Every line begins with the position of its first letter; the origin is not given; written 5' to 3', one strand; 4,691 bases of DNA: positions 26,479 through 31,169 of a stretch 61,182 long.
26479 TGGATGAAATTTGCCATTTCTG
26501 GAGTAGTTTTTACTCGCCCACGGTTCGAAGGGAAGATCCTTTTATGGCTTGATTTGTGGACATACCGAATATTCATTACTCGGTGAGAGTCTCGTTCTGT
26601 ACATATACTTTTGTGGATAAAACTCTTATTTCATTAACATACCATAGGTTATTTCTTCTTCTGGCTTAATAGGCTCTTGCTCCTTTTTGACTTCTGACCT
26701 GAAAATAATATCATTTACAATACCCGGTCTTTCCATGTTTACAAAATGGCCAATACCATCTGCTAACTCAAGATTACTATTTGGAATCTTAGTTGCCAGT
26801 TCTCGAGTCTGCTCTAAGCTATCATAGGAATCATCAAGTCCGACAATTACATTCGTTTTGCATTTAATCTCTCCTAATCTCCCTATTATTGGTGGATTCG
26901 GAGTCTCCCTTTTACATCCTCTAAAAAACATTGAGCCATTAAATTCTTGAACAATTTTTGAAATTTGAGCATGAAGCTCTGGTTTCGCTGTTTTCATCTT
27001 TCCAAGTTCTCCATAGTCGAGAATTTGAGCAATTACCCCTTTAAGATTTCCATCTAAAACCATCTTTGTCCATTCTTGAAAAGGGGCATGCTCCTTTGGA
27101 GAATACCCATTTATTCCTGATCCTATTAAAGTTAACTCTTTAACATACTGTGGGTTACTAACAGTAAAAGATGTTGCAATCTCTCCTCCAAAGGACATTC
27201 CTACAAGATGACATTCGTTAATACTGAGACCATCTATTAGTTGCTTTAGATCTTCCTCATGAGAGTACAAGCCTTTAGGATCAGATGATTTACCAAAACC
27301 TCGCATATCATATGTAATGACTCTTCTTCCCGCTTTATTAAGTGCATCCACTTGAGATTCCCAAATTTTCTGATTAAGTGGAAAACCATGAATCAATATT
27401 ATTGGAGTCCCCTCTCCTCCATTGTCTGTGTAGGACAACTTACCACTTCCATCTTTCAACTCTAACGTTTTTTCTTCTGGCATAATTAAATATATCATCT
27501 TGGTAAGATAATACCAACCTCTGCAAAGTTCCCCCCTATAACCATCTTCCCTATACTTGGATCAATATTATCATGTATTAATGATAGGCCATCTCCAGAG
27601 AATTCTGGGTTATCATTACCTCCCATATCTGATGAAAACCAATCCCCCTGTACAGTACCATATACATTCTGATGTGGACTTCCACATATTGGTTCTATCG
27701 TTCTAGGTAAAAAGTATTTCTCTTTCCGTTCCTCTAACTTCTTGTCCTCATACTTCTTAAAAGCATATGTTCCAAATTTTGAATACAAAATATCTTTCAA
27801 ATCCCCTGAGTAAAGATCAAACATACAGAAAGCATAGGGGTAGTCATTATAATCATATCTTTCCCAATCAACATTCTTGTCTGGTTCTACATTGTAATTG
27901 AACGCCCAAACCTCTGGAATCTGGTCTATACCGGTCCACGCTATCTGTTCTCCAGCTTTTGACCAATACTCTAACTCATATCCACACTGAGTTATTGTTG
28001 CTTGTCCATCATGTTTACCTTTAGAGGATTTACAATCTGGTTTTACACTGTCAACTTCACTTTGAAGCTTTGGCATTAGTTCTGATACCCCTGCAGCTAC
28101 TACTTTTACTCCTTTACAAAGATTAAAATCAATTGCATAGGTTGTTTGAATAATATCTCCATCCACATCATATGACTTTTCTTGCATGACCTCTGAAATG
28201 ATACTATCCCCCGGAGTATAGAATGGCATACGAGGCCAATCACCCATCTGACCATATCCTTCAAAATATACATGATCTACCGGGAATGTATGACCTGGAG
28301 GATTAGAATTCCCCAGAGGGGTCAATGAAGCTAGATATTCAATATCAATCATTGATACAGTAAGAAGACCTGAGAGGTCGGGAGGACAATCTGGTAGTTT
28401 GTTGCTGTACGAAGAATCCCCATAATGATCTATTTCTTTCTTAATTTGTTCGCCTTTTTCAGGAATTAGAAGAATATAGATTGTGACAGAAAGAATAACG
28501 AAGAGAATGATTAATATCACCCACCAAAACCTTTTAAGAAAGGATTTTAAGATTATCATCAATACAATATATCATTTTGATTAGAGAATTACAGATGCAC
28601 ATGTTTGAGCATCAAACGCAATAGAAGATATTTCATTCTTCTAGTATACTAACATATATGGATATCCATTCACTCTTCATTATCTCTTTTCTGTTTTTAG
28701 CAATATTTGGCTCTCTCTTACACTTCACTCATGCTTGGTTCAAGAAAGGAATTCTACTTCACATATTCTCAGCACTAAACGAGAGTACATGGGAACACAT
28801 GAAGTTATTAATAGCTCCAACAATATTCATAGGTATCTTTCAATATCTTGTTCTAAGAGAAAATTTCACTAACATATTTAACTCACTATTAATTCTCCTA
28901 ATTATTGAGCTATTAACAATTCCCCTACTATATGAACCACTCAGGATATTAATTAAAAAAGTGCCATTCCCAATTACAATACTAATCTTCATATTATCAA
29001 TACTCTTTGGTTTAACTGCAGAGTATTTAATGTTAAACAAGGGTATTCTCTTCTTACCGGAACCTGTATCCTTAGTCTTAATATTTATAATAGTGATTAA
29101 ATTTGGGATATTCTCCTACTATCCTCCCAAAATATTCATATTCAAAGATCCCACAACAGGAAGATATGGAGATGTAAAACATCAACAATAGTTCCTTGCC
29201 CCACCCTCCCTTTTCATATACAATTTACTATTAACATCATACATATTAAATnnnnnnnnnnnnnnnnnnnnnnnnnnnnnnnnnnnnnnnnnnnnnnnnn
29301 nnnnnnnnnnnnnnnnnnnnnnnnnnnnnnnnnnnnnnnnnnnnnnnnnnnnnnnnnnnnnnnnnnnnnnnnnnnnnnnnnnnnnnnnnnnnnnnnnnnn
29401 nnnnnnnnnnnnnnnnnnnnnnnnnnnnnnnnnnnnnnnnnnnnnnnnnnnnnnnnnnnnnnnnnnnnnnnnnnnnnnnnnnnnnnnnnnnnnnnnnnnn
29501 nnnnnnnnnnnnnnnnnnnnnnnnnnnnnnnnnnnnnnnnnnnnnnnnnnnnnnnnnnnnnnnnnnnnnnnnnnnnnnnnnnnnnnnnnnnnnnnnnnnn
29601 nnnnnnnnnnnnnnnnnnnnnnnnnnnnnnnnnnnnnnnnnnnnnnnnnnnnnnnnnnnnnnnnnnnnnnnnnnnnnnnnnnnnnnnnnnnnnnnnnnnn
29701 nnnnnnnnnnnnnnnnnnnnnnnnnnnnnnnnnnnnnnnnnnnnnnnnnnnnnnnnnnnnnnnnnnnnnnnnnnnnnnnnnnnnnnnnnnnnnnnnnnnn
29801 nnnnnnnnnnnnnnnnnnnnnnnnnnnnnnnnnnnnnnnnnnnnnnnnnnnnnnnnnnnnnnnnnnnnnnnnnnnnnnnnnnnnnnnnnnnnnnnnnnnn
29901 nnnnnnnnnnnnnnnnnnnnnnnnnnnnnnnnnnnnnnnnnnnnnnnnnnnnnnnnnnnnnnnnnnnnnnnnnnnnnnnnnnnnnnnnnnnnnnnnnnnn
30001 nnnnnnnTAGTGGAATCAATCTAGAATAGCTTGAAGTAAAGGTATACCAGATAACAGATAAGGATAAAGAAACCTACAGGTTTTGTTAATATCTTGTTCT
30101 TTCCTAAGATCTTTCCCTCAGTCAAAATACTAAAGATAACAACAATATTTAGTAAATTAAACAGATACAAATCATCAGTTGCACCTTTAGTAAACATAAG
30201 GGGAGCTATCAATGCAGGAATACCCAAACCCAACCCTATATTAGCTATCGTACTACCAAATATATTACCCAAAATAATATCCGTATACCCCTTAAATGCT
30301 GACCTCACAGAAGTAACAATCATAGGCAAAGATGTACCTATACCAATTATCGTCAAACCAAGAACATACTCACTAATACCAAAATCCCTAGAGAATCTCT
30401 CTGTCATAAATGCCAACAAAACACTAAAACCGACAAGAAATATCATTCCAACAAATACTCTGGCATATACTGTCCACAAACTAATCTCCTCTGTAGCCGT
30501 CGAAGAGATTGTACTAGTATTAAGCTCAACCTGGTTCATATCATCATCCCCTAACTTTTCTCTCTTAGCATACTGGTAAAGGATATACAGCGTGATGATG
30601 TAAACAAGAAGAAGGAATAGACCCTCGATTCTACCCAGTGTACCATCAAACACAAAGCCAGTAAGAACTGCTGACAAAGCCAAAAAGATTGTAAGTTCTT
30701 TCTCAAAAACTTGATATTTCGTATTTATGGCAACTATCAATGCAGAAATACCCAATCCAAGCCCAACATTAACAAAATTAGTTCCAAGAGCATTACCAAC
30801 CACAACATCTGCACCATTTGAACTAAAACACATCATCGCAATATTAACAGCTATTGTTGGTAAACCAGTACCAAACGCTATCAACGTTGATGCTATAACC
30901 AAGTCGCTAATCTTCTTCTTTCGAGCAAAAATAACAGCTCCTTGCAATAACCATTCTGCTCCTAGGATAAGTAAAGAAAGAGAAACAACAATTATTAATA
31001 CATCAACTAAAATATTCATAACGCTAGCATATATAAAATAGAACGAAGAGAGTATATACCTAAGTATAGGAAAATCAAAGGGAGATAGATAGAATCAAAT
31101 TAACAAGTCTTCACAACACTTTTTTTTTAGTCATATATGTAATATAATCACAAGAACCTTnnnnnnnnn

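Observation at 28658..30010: Heliorhodopsin with both conserved histidines replaced by leucine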

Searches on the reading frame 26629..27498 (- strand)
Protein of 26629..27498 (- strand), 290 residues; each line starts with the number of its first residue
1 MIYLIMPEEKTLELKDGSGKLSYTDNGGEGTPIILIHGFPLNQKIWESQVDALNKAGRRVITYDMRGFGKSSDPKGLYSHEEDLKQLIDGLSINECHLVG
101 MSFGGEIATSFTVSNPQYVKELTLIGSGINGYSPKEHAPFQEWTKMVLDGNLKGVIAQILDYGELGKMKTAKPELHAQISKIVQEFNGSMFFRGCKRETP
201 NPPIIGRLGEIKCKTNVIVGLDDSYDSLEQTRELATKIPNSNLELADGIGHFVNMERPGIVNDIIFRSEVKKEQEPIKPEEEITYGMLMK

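Call 3: search_protein_families(library=pfam, proteins=[window:26629-27498:-], max_evalue=0.01)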
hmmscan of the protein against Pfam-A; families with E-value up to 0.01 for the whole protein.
window:26629-27498:- (290 aa): 3 families
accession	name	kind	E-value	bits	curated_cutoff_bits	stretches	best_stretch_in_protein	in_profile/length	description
PF00561.26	Abhydrolase_1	-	8e-29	101.4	25.8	1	32-146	2-112/245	alpha/beta hydrolase fold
PF12697.13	Abhydrolase_6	-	1.8e-13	52.1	26.3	1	33-263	1-216/217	Alpha/beta hydrolase family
PF12146.15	Hydrolase_4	-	1.3e-11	44.8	27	1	33-144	7-126/239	Serine aminopeptidase, S33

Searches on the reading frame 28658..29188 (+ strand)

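Call 3: search_protein_families(library=pfam, proteins=[window:28658-29188:+], max_evalue=0.01)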
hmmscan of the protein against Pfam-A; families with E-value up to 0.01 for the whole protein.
window:28658-29188:+ (177 aa): 1 family
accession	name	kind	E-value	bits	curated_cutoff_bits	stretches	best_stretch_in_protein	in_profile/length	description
PF20122.4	DUF6512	-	7.7e-19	68.8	26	1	7-171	13-180/181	Family of unknown function (DUF6512)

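Call 115: search_protein_families(library=ncbifam, proteins=[window:28658-29188:+], max_evalue=0.01)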
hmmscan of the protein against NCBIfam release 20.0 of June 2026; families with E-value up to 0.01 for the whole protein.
window:28658-29188:+ (177 aa): 0 families

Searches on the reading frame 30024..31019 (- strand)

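Call 3: search_protein_families(library=pfam, proteins=[window:30024-31019:-], max_evalue=0.01)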
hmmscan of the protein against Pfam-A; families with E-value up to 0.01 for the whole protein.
window:30024-31019:- (332 aa): 1 family
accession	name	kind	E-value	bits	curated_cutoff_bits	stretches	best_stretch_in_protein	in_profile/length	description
PF01699.29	Na_Ca_ex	-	3.6e-45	154.1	24.9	2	7-148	3-150/151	Sodium/calcium exchanger protein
